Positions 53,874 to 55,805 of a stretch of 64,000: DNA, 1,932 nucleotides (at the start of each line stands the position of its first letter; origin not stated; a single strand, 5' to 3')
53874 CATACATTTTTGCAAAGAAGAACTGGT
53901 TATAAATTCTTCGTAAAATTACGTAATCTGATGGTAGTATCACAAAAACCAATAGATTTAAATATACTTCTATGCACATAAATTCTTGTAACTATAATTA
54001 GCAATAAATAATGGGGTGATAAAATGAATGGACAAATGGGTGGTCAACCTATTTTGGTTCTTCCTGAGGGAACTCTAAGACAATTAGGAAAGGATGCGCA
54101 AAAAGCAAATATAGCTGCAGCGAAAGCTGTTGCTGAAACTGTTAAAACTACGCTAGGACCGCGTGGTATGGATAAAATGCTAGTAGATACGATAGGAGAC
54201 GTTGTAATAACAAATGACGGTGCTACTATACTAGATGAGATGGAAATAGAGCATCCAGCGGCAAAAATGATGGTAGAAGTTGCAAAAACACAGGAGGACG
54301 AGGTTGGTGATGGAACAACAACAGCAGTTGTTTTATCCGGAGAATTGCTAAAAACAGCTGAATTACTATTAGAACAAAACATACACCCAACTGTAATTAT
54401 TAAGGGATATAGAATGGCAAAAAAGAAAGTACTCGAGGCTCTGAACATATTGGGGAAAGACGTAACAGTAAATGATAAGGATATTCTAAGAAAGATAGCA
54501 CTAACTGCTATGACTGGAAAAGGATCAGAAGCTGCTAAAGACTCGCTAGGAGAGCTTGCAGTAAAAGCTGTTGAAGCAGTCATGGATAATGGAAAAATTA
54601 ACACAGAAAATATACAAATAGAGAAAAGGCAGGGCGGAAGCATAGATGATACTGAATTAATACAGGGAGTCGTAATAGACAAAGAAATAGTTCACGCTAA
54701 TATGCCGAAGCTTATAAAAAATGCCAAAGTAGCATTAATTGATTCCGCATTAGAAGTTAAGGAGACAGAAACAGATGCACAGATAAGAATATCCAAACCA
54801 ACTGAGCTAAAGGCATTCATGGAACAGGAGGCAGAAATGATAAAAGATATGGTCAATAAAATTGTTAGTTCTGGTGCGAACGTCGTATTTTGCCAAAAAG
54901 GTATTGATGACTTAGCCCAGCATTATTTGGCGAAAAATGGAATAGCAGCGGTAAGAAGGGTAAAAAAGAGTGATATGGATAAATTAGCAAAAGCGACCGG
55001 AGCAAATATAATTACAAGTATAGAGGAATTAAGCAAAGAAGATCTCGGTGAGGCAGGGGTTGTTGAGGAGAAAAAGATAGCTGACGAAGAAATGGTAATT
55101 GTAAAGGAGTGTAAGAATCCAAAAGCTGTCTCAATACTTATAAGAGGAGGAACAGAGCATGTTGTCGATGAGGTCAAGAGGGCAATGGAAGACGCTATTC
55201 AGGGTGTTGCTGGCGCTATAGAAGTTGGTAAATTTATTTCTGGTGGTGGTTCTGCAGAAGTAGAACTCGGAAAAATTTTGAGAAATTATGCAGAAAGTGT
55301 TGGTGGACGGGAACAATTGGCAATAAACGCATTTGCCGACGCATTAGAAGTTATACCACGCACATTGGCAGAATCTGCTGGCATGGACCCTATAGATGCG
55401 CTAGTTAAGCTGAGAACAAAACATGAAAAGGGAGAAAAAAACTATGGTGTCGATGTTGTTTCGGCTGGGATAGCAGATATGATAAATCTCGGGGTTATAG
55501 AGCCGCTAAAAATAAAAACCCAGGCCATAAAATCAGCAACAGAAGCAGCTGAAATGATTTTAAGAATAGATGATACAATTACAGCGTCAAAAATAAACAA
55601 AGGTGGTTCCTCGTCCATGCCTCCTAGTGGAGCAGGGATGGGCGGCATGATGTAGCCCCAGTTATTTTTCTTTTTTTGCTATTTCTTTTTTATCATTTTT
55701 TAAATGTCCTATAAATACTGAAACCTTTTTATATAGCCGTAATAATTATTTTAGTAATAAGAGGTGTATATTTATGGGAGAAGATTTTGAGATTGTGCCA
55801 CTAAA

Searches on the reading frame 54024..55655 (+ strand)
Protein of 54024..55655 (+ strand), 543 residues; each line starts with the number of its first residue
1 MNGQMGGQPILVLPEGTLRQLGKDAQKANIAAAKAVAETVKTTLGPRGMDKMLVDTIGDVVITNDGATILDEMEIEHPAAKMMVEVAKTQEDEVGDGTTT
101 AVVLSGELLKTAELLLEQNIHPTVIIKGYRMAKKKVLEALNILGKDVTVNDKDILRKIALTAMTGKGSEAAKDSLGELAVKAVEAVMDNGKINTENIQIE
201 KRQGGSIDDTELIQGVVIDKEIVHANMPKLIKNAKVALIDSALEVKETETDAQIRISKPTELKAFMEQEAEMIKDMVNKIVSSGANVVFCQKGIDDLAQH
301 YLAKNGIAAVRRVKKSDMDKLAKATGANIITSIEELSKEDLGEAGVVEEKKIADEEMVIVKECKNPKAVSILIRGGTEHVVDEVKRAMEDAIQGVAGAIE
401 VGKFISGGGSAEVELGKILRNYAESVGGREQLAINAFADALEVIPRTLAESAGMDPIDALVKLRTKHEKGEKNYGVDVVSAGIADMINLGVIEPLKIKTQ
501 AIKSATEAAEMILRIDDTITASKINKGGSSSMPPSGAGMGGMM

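Call 16: search_protein_families(library=pfam, proteins=[window:54024-55655:+])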
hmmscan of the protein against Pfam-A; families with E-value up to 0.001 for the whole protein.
window:54024-55655:+ (543 aa): 1 family
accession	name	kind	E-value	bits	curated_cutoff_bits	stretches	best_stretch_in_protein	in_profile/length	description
PF00118.29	Cpn60_TCP1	-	1.8e-185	617.8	34.3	1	36-522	1-489/490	TCP-1/cpn60 chaperonin family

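Call 17: find_related_loci(query=window:54024-55655:+, collection=genome_contigs, flank=10000)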
Query window:54024-55655:+ (543 aa) in genome_contigs; peptide patterns used: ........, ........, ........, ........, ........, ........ (x = any residue, [..] = any of these).
213 stretches matched a pattern; 155 encode a relative of the query (tblastn E <= 1e-3); the best 80 are kept; 80 distinct loci.
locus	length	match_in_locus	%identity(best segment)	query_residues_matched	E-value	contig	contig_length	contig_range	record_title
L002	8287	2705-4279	72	1-521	0e+0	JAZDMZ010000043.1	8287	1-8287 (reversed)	MAG: Candidatus Aenigmatarchaeota archaeon isolate MEGAHIT-group-0.686 k141_16253552, whole genome shotgun sequence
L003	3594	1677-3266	72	1-530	0e+0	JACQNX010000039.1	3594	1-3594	MAG: Candidatus Aenigmatarchaeota archaeon isolate NC_groundwater_1266_Ag_S-0.2um_44_80 S_p2_S4_coassembly_k141_1809147,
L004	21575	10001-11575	71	1-521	0e+0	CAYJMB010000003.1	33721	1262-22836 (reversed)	MAG TPA_asm: uncultured archaeon isolate ERP125453_co1_110 genome assembly, contig: NODE_1047_length_33721_cov_27.714341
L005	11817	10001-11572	72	2-521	0e+0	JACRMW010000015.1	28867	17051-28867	MAG: Candidatus Aenigmatarchaeota archaeon isolate NC_groundwater_1917_Pr3_S-0.2um_36_3 scaffold_117722, whole genome sh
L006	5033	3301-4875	71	1-521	0e+0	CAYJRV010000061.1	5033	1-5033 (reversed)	MAG TPA_asm: uncultured archaeon isolate ERP125453_co1_230 genome assembly, contig: NODE_22493_length_5033_cov_12.748092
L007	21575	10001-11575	69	1-521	0e+0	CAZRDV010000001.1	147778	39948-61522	MAG TPA_asm: uncultured archaeon isolate SRP214966_co4_414 genome assembly, contig: NODE_8_length_147778_cov_15.363843,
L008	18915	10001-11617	69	2-536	0e+0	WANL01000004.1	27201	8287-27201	MAG: Candidatus Aenigmatarchaeota archaeon isolate S140_133_esom k151_124792, whole genome shotgun sequence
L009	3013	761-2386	67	1-541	0e+0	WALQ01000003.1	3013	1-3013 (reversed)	MAG: Candidatus Aenigmatarchaeota archaeon isolate S014_74_esom k151_109531, whole genome shotgun sequence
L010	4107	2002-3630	68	1-542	0e+0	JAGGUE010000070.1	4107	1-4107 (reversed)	MAG: Candidatus Aenigmatarchaeota archaeon isolate AUK066 PB_MBMC_020_c_000000000040, whole genome shotgun sequence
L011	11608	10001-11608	70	3-534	0e+0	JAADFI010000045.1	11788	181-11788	MAG: Candidatus Micrarchaeota archaeon isolate M_MaxBin.015 contig-127_9171, whole genome shotgun sequence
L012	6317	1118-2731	68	4-532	0e+0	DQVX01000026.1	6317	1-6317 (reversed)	MAG TPA_asm: Nanoarchaeota archaeon isolate SZUA-1535 k95_436928, whole genome shotgun sequence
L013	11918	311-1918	68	4-536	0e+0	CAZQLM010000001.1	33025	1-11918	MAG TPA_asm: uncultured archaeon isolate binchicken_co409_132 genome assembly, contig: NODE_71_length_33025_cov_10.94607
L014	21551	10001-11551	68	7-519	0e+0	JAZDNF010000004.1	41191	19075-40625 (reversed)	MAG: Candidatus Altiarchaeota archaeon isolate MEGAHIT-group-0.7 k141_1265172, whole genome shotgun sequence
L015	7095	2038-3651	66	3-535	0e+0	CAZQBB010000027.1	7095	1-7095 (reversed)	MAG TPA_asm: uncultured archaeon isolate binchicken_co6_14 genome assembly, contig: NODE_13805_length_7095_cov_4.299290,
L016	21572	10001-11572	67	1-521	0e+0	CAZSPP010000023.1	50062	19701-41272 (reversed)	MAG TPA_asm: uncultured archaeon isolate binchicken_co25_131 genome assembly, contig: k141_7363, whole genome shotgun se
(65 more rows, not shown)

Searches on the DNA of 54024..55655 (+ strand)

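Call 21: search_rna_families(sources=[L125, L002, L004, L005, L007, L008], threshold=gathering)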
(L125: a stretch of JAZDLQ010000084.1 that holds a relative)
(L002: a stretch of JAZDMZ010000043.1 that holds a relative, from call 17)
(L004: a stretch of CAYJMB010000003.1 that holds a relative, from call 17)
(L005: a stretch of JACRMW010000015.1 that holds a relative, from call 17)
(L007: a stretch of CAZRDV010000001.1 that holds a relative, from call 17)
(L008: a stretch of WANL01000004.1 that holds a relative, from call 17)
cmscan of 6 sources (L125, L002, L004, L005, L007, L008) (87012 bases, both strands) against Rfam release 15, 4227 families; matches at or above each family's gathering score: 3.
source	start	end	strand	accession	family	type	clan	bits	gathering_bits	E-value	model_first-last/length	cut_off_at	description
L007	9716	9842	-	RF00005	tRNA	Gene; tRNA;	CL00001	55.8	29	3.5e-09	1-71/71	no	tRNA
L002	2079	2220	-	RF00005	tRNA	Gene; tRNA;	CL00001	50.6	29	9.4e-08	1-71/71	no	tRNA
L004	8698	8844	-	RF00005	tRNA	Gene; tRNA;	CL00001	46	29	1.7e-06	1-71/71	no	tRNA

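Call 50: search_rna_families(sources=[L229, L278, L253, L053, L242, L226, L212, L248, L204, L221, L303, L332, L338, L251], threshold=gathering)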
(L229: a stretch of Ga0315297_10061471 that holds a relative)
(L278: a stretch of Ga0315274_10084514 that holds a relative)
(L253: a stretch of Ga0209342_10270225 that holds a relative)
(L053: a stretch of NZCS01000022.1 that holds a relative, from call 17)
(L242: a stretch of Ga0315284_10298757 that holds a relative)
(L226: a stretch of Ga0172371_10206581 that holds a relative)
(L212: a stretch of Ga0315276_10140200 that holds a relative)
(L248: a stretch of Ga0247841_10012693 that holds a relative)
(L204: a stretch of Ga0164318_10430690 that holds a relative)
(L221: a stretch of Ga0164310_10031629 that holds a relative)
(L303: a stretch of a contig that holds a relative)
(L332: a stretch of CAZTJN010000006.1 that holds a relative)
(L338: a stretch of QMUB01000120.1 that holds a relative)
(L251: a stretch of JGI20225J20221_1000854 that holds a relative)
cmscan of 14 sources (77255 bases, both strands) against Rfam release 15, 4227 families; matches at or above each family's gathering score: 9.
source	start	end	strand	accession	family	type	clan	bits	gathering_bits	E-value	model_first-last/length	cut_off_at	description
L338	371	2149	-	RF01959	SSU_rRNA_archaea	Gene; rRNA;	CL00111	1345.9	50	0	1-1478/1478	no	Archaeal small subunit ribosomal RNA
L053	2719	2991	+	RF01857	Archaea_SRP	Gene;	CL00003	119.9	96.5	1.4e-26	1-317/317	no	Archaeal signal recognition particle RNA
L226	392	464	-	RF00005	tRNA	Gene; tRNA;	CL00001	71.3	29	1.7e-13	1-71/71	no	tRNA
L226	113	184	-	RF00005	tRNA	Gene; tRNA;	CL00001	70.9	29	2.2e-13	1-71/71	no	tRNA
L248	7192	7266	-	RF00005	tRNA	Gene; tRNA;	CL00001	68.7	29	8.7e-13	1-71/71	no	tRNA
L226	856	928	-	RF00005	tRNA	Gene; tRNA;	CL00001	64.3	29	1.4e-11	1-71/71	no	tRNA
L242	906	980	-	RF00005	tRNA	Gene; tRNA;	CL00001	56.8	29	1.7e-09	1-71/71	no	tRNA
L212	548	675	-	RF00005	tRNA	Gene; tRNA;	CL00001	45.3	29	2.3e-06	1-71/71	no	tRNA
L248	2922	3053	+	RF00005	tRNA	Gene; tRNA;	CL00001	43.5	29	7.6e-06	1-71/71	no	tRNA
